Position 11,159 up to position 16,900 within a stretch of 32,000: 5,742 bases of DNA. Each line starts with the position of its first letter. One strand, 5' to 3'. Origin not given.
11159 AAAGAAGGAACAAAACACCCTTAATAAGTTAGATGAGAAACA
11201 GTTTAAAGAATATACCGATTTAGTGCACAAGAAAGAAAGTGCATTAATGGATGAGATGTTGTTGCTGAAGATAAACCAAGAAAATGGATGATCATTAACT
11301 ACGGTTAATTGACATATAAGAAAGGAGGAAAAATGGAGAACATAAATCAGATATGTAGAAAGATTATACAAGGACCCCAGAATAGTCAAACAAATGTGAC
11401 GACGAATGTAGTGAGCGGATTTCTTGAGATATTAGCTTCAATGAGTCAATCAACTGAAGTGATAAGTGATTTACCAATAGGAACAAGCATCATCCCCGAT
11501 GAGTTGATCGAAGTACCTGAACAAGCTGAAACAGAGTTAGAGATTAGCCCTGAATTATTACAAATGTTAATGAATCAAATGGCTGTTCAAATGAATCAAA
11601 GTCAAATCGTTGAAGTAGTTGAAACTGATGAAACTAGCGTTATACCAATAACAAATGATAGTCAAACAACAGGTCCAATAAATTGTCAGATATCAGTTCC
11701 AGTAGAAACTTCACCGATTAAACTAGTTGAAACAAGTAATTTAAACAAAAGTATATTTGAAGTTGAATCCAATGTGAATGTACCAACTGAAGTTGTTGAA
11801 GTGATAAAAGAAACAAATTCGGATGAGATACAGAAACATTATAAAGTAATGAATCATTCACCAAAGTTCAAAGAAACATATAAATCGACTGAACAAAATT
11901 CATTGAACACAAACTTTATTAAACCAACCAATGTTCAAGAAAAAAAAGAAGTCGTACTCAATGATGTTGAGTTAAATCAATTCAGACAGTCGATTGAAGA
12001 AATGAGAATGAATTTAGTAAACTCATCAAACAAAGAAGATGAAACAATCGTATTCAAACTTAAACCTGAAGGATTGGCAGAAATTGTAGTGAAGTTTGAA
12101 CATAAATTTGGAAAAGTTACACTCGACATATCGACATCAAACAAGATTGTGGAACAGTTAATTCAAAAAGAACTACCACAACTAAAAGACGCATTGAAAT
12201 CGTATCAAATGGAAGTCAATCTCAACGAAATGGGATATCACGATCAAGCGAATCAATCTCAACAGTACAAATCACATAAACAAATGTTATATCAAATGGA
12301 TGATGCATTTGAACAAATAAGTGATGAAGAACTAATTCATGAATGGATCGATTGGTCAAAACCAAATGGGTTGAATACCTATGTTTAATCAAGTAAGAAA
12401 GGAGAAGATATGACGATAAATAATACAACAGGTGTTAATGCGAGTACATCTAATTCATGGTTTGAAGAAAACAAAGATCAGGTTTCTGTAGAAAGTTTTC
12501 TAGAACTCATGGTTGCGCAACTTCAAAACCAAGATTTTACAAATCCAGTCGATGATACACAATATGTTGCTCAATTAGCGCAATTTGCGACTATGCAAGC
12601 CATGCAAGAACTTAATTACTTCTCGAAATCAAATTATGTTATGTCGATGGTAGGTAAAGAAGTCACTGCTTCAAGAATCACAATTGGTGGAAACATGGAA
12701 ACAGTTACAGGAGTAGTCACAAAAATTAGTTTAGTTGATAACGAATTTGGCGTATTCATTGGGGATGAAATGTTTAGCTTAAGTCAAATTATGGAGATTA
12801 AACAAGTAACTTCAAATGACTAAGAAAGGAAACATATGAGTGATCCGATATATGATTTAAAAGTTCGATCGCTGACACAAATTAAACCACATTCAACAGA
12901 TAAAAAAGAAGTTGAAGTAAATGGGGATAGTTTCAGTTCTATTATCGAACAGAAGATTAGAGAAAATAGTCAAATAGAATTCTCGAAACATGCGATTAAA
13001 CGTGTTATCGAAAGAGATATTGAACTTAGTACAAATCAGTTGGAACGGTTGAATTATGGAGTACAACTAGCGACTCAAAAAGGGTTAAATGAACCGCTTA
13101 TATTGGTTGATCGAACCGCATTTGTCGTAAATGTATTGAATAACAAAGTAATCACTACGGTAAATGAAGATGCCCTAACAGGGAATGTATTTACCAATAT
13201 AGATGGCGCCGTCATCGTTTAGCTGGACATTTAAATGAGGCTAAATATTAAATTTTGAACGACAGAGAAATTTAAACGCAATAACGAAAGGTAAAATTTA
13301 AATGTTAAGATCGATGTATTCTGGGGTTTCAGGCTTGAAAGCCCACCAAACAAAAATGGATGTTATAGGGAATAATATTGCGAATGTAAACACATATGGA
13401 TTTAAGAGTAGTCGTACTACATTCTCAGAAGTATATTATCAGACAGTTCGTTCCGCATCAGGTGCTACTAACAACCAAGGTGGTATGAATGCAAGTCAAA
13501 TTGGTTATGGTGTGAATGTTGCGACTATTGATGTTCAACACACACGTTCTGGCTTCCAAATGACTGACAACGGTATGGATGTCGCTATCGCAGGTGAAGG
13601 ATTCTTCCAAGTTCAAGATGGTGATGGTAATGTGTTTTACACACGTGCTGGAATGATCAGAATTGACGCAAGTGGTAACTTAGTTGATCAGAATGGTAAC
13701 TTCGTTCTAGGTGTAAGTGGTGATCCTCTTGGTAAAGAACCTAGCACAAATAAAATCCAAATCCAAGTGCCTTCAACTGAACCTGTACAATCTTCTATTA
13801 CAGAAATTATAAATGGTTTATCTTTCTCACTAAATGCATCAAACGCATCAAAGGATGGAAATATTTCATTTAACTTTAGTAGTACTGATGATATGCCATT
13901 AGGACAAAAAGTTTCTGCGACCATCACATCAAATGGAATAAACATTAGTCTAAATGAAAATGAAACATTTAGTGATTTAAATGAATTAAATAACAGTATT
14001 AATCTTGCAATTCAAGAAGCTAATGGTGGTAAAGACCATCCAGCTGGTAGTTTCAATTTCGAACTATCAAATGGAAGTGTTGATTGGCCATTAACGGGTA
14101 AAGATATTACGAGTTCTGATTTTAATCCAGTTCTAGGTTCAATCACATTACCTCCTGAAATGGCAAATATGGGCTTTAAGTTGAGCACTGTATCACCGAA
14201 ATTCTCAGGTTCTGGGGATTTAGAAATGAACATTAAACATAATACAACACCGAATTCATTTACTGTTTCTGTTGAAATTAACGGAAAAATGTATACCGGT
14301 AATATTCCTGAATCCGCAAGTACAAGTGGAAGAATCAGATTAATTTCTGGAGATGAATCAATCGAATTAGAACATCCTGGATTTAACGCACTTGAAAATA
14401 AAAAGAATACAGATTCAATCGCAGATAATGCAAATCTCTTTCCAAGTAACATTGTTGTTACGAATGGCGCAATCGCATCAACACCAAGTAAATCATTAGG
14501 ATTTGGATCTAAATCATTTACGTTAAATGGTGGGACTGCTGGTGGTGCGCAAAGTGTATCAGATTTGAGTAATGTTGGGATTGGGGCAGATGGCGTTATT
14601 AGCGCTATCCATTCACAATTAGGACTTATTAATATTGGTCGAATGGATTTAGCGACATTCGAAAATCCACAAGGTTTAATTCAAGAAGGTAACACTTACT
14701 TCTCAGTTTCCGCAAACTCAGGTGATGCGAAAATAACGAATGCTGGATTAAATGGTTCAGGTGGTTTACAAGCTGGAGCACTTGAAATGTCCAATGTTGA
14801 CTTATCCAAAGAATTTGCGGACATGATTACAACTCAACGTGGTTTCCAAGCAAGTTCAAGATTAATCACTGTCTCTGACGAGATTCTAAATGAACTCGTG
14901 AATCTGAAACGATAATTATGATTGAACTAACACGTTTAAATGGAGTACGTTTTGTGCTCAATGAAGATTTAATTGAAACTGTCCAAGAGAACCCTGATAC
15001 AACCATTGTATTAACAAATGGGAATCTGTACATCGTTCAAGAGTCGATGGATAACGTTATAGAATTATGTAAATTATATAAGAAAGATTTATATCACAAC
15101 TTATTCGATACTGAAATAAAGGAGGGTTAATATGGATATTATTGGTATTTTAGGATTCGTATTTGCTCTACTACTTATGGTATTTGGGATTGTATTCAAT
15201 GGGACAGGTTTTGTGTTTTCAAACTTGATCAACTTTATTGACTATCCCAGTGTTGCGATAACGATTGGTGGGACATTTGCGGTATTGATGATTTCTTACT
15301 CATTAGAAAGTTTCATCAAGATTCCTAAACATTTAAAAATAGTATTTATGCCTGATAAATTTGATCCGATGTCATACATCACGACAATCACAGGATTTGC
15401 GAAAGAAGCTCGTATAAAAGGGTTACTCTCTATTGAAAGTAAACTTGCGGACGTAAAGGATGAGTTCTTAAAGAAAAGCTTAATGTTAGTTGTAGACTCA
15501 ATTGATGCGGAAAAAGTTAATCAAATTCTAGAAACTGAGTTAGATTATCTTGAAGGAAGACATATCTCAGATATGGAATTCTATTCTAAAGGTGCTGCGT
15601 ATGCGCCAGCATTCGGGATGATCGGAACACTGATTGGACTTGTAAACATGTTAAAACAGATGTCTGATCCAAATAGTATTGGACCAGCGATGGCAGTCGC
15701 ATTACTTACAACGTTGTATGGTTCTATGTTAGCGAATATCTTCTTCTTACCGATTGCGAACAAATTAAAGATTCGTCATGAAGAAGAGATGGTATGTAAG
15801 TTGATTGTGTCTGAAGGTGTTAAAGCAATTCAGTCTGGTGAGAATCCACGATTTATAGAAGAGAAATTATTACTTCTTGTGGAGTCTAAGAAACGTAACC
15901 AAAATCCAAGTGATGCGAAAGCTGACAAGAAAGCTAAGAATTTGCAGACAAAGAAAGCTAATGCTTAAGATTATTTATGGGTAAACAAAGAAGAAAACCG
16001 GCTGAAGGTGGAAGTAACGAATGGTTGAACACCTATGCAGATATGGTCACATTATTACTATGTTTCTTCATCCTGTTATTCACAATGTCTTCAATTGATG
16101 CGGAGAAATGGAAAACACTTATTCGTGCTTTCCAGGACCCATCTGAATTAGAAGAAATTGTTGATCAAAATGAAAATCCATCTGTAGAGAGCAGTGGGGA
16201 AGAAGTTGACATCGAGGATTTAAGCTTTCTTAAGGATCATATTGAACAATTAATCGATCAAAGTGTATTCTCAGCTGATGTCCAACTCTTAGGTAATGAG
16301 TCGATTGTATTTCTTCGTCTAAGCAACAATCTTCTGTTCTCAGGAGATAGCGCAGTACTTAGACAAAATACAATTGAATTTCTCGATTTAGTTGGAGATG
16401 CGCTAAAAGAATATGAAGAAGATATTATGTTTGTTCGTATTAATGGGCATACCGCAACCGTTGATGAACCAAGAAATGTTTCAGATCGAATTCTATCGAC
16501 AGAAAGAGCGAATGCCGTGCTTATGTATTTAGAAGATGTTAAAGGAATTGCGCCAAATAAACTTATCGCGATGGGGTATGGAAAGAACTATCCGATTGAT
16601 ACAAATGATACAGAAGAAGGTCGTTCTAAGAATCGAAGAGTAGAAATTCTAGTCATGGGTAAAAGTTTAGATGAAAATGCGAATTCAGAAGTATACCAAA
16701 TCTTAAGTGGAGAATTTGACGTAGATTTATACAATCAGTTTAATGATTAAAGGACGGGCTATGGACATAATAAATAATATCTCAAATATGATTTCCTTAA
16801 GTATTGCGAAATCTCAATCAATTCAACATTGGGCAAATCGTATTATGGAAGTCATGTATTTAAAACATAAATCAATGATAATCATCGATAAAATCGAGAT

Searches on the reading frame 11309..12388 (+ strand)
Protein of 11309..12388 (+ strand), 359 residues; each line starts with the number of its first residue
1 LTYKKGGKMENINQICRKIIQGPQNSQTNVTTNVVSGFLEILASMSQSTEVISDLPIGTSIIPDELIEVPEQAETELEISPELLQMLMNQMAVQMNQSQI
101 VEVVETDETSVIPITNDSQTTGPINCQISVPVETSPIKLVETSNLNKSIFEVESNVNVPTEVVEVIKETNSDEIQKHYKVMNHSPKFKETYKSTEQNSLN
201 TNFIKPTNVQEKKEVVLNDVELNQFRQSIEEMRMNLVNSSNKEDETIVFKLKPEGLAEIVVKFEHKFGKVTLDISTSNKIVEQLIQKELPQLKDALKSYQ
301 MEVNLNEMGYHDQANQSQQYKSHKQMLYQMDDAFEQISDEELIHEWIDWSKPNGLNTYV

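Call 6: search_protein_families(library=pfam, proteins=[window:11309-12388:+], max_evalue=0.001)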
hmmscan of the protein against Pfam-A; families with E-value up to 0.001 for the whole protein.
window:11309-12388:+ (359 aa): 1 family
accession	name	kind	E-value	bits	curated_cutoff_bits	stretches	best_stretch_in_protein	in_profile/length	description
PF02120.21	Flg_hook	-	8.5e-08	32.4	29.8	1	240-318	8-84/85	Flagellar hook-length control protein FliK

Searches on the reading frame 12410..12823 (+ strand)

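Call 37: search_protein_families(library=pfam, proteins=[window:12410-12823:+], max_evalue=0.01)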
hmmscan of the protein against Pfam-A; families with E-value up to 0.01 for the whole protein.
window:12410-12823:+ (137 aa): 1 family
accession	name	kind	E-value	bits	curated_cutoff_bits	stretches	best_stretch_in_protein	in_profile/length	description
PF03963.19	FlgD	-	3.7e-18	65.9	27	1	4-69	5-70/75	Flagellar hook capping protein - N-terminal region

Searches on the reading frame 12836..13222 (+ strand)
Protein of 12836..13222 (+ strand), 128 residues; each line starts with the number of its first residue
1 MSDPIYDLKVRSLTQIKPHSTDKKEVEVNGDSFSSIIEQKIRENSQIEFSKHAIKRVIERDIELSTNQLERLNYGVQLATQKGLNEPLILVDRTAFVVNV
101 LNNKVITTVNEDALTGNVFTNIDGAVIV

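Call 37: search_protein_families(library=pfam, proteins=[window:12836-13222:+], max_evalue=0.01)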
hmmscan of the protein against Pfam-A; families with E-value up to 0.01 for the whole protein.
window:12836-13222:+ (128 aa): 1 family
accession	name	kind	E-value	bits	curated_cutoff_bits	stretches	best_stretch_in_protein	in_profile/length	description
PF12611.13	Flagellar_put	-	3.4e-08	33.5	21.1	1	105-127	2-24/24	Putative flagellar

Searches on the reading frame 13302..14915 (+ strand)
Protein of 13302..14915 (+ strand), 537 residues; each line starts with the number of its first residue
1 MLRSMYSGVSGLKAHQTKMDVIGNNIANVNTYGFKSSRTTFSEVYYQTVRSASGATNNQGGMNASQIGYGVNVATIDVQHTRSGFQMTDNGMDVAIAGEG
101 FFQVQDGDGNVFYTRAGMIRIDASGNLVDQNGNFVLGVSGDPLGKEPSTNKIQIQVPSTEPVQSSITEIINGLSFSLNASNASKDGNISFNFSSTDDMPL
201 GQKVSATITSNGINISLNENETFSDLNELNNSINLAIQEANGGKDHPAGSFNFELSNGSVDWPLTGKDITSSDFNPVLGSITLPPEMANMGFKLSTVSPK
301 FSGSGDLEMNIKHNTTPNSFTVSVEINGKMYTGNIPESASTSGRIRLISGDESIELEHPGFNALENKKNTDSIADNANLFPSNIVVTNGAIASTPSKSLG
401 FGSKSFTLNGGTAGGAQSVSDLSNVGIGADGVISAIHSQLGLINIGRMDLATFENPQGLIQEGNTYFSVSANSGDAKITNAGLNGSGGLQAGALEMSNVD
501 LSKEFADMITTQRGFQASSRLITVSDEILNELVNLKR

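Call 6: search_protein_families(library=pfam, proteins=[window:13302-14915:+], max_evalue=0.001)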
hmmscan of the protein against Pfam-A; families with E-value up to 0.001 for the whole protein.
window:13302-14915:+ (537 aa): 3 families
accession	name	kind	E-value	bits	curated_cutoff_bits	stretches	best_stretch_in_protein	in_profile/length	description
PF22692.1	LlgE_F_G_D1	-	2.4e-17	63.3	27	1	95-160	1-50/64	Flagellar hook protein FlgE/F/G D1 domain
PF06429.18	Flg_bbr_C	-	4.7e-15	55.3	23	1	490-535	1-46/46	Flagellar basal body rod FlgEFG protein C-terminal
PF00460.25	Flg_bb_rod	-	4.5e-12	46.1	20.7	1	5-35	1-31/31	Flagella basal body rod protein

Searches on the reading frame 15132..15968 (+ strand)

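Call 5: search_protein_families(library=pfam, proteins=[window:15132-15968:+], max_evalue=0.001)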
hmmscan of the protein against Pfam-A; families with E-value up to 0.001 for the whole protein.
window:15132-15968:+ (278 aa): 1 family
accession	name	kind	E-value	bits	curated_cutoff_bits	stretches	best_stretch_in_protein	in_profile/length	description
PF01618.21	MotA_ExbB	-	2.3e-28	99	22.9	1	107-220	4-122/127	MotA/TolQ/ExbB proton channel family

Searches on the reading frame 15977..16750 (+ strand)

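Call 5: search_protein_families(library=pfam, proteins=[window:15977-16750:+], max_evalue=0.001)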
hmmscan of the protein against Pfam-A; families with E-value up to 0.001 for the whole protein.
window:15977-16750:+ (257 aa): 2 families
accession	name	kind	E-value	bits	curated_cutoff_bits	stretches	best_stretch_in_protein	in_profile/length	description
PF13677.11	MotB_plug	-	4e-20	71.6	24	1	5-55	5-57/58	Membrane MotB of proton-channel complex MotA/MotB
PF00691.25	OmpA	-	3.3e-18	66.3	27.2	1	120-220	1-98/98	OmpA family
